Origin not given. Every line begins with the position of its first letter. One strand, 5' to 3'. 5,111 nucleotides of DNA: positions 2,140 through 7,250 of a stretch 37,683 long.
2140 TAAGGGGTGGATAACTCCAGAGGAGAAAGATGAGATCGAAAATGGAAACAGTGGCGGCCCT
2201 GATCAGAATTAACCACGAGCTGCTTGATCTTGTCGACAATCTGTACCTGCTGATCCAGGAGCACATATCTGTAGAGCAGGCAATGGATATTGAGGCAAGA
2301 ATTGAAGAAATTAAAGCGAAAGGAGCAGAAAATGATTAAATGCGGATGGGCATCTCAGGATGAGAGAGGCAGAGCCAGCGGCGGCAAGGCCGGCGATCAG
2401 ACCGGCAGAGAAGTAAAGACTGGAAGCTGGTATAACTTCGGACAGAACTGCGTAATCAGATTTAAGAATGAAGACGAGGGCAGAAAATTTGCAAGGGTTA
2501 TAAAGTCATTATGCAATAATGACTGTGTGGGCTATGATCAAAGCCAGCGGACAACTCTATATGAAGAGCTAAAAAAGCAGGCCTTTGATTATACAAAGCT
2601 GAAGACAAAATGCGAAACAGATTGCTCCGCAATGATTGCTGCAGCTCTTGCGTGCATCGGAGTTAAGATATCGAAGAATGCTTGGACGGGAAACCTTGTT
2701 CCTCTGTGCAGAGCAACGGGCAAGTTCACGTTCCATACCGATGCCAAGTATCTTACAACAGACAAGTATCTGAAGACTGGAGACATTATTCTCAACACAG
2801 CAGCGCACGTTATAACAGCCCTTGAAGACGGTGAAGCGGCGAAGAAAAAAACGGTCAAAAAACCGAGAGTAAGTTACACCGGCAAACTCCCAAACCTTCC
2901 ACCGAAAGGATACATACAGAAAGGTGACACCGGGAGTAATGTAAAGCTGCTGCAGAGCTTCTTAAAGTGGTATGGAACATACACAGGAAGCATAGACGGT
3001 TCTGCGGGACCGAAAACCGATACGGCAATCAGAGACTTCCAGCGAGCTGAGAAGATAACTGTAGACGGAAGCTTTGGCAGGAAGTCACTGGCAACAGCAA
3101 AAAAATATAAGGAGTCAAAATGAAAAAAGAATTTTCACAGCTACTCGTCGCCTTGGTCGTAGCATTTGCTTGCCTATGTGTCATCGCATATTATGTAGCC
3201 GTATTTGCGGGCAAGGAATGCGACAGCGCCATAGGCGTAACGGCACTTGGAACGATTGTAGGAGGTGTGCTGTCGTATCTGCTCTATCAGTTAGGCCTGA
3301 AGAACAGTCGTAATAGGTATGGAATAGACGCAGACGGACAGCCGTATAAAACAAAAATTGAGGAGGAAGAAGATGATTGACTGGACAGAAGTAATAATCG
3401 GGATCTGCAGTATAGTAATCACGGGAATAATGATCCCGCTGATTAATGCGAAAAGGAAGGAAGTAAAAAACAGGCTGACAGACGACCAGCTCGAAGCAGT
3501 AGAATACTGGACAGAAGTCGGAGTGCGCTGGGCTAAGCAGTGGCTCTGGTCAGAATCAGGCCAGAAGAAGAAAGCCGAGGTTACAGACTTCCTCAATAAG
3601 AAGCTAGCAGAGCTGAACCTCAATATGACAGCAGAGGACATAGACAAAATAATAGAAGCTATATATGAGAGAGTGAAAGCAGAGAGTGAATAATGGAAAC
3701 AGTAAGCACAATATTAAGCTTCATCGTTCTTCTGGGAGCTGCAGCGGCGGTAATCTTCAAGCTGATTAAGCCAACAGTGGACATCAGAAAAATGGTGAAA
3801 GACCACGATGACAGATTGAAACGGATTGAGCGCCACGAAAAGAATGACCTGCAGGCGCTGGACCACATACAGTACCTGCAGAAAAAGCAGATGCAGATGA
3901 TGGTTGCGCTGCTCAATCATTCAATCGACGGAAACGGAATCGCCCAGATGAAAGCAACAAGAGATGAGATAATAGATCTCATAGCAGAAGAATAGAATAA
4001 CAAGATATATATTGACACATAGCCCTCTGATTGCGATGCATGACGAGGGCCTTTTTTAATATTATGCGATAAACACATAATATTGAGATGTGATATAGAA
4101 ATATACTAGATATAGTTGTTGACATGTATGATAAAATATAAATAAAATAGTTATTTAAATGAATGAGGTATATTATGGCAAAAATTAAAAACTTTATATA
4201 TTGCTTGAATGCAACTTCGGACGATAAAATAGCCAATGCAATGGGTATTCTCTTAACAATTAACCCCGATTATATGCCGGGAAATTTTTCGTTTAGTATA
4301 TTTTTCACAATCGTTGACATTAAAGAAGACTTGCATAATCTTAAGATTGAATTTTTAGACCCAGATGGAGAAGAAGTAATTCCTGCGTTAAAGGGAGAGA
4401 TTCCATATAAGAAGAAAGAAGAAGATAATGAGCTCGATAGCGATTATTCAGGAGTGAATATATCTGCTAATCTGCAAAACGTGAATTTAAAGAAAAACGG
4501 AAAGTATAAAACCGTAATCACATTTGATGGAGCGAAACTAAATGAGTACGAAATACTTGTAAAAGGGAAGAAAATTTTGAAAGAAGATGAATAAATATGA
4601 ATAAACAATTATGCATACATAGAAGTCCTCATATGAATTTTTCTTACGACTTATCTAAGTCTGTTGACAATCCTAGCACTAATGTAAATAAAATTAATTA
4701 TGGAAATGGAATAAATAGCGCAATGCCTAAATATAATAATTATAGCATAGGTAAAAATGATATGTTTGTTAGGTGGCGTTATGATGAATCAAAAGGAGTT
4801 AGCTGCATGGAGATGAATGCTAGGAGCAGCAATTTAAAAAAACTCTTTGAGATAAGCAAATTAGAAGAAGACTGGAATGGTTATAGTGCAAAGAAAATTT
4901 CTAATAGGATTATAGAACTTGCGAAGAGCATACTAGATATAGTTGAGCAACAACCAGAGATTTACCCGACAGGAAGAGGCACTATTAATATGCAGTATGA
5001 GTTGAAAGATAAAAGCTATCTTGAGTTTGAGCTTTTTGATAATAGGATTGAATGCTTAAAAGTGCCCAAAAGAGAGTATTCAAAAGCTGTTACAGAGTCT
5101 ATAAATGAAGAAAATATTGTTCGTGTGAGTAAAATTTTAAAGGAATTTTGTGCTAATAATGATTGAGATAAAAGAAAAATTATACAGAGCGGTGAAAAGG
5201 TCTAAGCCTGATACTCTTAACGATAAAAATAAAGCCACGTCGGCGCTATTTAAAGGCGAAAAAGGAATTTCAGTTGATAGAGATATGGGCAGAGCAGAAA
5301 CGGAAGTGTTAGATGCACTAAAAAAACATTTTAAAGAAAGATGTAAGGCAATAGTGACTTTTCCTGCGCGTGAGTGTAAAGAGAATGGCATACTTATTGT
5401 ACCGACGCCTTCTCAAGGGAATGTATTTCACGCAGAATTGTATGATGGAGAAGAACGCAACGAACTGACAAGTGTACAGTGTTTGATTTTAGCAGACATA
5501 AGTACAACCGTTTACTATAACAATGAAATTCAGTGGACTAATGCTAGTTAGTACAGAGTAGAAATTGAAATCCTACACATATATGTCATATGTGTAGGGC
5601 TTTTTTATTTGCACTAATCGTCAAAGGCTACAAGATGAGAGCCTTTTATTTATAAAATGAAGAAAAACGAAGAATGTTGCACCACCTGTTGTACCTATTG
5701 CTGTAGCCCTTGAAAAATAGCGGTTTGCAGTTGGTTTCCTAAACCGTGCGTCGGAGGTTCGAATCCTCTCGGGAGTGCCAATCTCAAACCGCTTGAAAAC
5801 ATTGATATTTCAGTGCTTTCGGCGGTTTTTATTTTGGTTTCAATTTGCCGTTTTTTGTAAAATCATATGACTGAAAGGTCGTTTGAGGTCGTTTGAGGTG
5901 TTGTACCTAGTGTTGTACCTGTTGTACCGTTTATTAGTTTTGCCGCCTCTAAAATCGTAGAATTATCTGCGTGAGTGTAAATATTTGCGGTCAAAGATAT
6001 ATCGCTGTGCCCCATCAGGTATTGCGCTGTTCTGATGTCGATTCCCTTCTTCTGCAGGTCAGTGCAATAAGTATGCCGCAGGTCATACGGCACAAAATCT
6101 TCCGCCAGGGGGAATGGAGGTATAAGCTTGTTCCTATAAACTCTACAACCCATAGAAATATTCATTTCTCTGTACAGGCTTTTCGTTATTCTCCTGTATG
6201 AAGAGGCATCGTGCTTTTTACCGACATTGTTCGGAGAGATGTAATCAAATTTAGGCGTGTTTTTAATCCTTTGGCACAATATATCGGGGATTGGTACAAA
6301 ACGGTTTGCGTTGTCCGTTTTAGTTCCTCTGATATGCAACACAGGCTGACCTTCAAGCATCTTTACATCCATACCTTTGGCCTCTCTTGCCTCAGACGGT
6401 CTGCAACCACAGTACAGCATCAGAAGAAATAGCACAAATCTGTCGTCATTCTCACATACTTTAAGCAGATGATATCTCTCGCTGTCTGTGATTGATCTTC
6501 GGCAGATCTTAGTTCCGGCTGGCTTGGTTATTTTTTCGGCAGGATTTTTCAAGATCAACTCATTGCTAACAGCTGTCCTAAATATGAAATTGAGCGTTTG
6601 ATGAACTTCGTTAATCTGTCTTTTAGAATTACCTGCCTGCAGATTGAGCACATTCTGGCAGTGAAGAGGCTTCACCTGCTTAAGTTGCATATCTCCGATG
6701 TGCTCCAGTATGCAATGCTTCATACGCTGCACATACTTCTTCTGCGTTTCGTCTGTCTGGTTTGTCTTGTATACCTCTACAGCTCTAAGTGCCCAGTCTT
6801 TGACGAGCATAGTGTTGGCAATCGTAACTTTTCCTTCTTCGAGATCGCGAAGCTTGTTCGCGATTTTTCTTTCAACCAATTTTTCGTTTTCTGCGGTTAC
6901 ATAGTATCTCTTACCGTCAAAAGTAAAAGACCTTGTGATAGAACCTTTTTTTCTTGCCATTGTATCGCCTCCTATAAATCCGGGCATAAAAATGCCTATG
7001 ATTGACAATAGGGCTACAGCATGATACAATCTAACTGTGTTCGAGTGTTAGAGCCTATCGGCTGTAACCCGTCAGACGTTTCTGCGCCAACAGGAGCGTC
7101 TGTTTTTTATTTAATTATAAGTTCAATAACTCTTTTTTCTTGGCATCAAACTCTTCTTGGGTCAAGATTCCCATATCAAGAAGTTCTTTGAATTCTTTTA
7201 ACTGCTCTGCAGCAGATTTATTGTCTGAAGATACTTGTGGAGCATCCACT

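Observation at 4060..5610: AT-rich, terminator-bounded three-gene island between the lysis cassette and attP: candidate toxin-antitoxin or defence system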

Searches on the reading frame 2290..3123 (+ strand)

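Call 4: search_protein_families(library=pfam, proteins=[window:2290-3123:+], max_evalue=0.1)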
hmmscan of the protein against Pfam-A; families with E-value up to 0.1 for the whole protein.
window:2290-3123:+ (277 aa): 5 families
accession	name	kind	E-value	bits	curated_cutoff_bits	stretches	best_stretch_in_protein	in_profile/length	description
PF25309.1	ELLD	-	2.5e-51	174.5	27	1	21-183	4-174/175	Endolysin-like domain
PF01471.23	PG_binding_1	-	7.2e-14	52.1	23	1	214-265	1-52/57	Putative peptidoglycan binding domain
PF09374.15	PG_binding_3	-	0.013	16.1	24.6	0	218-251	3-33/76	Predicted Peptidoglycan domain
PF00877.26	NLPC_P60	-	0.027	14.9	23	1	107-183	11-77/105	NlpC/P60 family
PF20190.3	DUF6553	-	0.083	13.2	25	0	53-110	66-123/188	Family of unknown function (DUF6553)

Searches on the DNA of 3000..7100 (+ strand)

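Call 8: search_dna_similar(query=window:3000-7100:+, collection=phages, mode=near, max_rows=20)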
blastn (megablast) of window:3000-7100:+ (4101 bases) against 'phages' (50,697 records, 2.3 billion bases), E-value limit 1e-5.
No match.

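Call 111: search_rna_families(source=window, start=5600, end=5900, threshold=evalue, max_evalue=1, show_alignments=1)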
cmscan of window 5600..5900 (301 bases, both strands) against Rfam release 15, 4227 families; matches with E-value up to 1: 2.
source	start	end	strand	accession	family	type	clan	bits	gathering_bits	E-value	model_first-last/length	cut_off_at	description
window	5706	5777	+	RF00005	tRNA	Gene; tRNA;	CL00001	19.8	29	0.099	1-71/71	no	tRNA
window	5600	5656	+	RF02350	psRNA6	Gene; sRNA;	-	11.1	60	0.57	274-333/333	5'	Nitrosomonas sRNA psRNA6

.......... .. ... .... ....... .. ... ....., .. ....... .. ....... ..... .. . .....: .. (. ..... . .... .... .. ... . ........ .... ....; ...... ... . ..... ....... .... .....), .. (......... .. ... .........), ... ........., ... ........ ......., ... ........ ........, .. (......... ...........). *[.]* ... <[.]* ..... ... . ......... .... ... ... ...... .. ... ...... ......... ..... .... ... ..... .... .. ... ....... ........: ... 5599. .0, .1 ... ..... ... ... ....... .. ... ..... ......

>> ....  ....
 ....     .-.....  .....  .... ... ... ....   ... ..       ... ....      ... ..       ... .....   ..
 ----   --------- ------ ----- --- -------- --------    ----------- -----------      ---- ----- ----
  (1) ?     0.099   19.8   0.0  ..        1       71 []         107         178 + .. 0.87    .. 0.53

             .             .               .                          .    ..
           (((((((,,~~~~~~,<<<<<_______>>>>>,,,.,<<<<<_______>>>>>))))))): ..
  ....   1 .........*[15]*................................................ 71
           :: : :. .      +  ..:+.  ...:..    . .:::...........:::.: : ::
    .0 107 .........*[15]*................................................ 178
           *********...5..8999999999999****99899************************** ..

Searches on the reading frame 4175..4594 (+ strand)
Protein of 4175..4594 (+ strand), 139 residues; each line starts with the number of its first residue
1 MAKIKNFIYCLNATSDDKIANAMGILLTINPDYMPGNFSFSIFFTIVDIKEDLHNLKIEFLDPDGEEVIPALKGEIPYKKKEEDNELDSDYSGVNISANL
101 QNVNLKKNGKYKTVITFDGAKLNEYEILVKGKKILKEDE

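Call 4: search_protein_families(library=pfam, proteins=[window:4175-4594:+], max_evalue=0.1)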
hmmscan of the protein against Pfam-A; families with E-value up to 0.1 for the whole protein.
window:4175-4594:+ (139 aa): 1 family
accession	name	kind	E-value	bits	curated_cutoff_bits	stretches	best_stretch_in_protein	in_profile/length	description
PF22091.2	DUF6941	-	2e-16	60.9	27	1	7-129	3-124/125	Family of unknown function (DUF6941)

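Call 5: search_protein_families(library=padloc, proteins=[window:4175-4594:+], max_evalue=0.1)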
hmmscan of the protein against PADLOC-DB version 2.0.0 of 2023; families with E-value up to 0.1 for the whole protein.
window:4175-4594:+ (139 aa): 0 families

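Call 6: search_protein_families(library=phrogs, proteins=[window:4175-4594:+], max_evalue=0.1)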
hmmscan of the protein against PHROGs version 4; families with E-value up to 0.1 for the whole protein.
window:4175-4594:+ (139 aa): 1 family
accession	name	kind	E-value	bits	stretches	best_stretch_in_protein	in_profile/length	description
phrog_5881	-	unknown function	2.9e-16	60.5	1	1-130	1-133/138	-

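Call 7: search_protein_families(library=ncbifam, proteins=[window:4175-4594:+], max_evalue=0.1)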
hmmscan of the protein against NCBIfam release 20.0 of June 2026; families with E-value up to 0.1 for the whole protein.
window:4175-4594:+ (139 aa): 0 families

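Call 45: search_dna_similar(query=window:4175-4594:+, collection=phages, mode=protein, max_evalue=0.001, max_rows=25)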
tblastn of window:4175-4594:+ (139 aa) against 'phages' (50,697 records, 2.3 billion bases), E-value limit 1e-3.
No match.

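Call 59: search_solved_structures(query=A5, max_evalue=10, show_alignments=2)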
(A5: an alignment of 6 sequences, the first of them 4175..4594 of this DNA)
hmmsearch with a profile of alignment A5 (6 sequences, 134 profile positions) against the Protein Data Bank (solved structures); distinct sequences matched with E-value up to 10: 9.
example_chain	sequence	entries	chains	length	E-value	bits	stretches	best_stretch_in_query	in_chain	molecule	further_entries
7fh0_A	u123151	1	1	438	0.021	17.7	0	80-111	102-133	Spike protein S1,Spike protein S1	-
5nms_B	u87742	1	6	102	0.21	14.4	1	48-97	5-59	25.3 kDa heat shock protein, chloroplastic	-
2oyp_A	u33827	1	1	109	0.23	14.4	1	61-118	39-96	Hepatitis A virus cellular receptor 2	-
3kaa_A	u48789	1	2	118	0.26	14.1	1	62-118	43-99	Hepatitis A virus cellular receptor 2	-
4kjm_A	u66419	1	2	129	0.28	14.1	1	27-103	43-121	Extracellular matrix-binding protein ebh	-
5nms_A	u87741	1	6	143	0.4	13.6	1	48-97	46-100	25.3 kDa heat shock protein, chloroplastic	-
9kqb_9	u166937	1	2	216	0.48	13.3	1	9-37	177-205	Light harvesting protein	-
7bh9_E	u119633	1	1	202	0.61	13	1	80-112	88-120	Spike protein S1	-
7bzw_1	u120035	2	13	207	0.83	12.5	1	48-97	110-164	Heat shock protein 21, chloroplastic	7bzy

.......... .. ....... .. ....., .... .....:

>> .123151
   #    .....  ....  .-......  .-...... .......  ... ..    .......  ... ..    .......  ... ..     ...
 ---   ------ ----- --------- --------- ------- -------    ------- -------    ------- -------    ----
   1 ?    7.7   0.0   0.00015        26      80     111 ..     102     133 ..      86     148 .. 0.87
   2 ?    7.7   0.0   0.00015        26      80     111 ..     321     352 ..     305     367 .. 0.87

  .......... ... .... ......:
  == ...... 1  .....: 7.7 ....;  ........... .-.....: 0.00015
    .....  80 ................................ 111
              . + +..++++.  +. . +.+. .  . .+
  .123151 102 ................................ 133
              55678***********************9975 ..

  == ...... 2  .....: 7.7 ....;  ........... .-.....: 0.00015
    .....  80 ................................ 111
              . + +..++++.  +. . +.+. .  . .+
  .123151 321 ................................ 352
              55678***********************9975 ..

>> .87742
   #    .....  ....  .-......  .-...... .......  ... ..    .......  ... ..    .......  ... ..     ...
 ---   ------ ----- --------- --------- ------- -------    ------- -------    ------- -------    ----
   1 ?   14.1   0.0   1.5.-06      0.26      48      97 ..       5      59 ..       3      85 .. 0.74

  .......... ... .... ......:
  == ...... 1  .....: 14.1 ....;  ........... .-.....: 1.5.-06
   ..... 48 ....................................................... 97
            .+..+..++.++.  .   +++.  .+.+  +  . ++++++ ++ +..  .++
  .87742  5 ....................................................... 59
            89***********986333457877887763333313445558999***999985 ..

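Call 97: find_related_loci(query=A5, collection=viral_contigs, flank=4000)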
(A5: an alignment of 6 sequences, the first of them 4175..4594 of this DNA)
Query A5 (139 aa) in viral_contigs; peptide patterns used: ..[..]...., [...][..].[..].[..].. (x = any residue, [..] = any of these).
283 stretches matched a pattern, but none encodes a relative of the query by tblastn (E <= 1e-3).

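Call 99: search_dna_similar(query=window:4175-4594:+, collection=plasmids, mode=protein, max_evalue=0.001, max_rows=15)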
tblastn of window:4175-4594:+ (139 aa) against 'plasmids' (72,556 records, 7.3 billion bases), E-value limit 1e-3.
No match.

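Call 104: search_protein_families(library=pfam, alignment_id=A11, max_evalue=5)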
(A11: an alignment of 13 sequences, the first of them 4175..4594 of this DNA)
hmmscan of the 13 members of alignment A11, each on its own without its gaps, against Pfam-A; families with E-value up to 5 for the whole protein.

A. member 1, window:4175-4594:+ (139 aa): 1 family
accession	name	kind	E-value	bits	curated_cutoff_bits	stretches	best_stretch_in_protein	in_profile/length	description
PF22091.2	DUF6941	-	2e-16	60.9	27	1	7-129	3-124/125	Family of unknown function (DUF6941)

B. families by the number of members that match (of 13 scanned): 5 families
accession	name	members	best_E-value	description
PF22091.2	DUF6941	13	2e-16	Family of unknown function (DUF6941)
PF14864.11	Alkyl_sulf_C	1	0.054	Alkyl sulfatase C-terminal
PF20200.4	DUF6562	1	0.08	Family of unknown function (DUF6562)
PF14343.11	PrcB_C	1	0.13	PrcB C-terminal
PF04151.21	PPC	1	0.77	Bacterial pre-peptidase C-terminal domain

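Call 105: search_solved_structures(query=A11, max_evalue=10, show_alignments=1)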
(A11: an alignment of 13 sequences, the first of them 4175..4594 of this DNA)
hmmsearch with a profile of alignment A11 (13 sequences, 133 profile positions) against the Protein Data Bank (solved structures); distinct sequences matched with E-value up to 10: 842 (the best 60 are shown).
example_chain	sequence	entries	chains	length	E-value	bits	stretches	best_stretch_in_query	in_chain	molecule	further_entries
7fh0_A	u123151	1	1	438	4.1e-06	29.8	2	66-111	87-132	Spike protein S1,Spike protein S1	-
3d0h_E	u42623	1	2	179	0.012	18.7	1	67-113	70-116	Spike glycoprotein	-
3d0g_E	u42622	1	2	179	0.012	18.7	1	67-113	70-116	Spike glycoprotein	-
3d0i_E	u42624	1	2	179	0.012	18.7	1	67-113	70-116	Spike glycoprotein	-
2ajf_E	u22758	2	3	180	0.012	18.6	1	67-113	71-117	SARS-coronavirus spike protein | Spike protein S1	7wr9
8sph_E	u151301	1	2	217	0.012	18.6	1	67-113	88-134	Spike protein S1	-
8spi_E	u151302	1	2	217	0.012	18.6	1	67-113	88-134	Spike protein S1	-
3scl_E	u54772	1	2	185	0.013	18.6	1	67-113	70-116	Spike glycoprotein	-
3sck_E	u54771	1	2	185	0.013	18.6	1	67-113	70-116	Spike glycoprotein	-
3scj_E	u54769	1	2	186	0.013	18.6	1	67-113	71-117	Spike glycoprotein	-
7ufk_E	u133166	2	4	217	0.013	18.6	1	67-113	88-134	Spike protein S1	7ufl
7u0n_E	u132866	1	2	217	0.013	18.5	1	67-113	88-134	Spike protein S1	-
6vw1_E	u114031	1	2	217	0.013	18.5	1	67-113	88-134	SARS-CoV-2 chimeric RBD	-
8uze_E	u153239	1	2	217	0.013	18.5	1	67-113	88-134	Receptor binding domain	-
7x7v_E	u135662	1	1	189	0.013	18.5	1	67-113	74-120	Spike protein S1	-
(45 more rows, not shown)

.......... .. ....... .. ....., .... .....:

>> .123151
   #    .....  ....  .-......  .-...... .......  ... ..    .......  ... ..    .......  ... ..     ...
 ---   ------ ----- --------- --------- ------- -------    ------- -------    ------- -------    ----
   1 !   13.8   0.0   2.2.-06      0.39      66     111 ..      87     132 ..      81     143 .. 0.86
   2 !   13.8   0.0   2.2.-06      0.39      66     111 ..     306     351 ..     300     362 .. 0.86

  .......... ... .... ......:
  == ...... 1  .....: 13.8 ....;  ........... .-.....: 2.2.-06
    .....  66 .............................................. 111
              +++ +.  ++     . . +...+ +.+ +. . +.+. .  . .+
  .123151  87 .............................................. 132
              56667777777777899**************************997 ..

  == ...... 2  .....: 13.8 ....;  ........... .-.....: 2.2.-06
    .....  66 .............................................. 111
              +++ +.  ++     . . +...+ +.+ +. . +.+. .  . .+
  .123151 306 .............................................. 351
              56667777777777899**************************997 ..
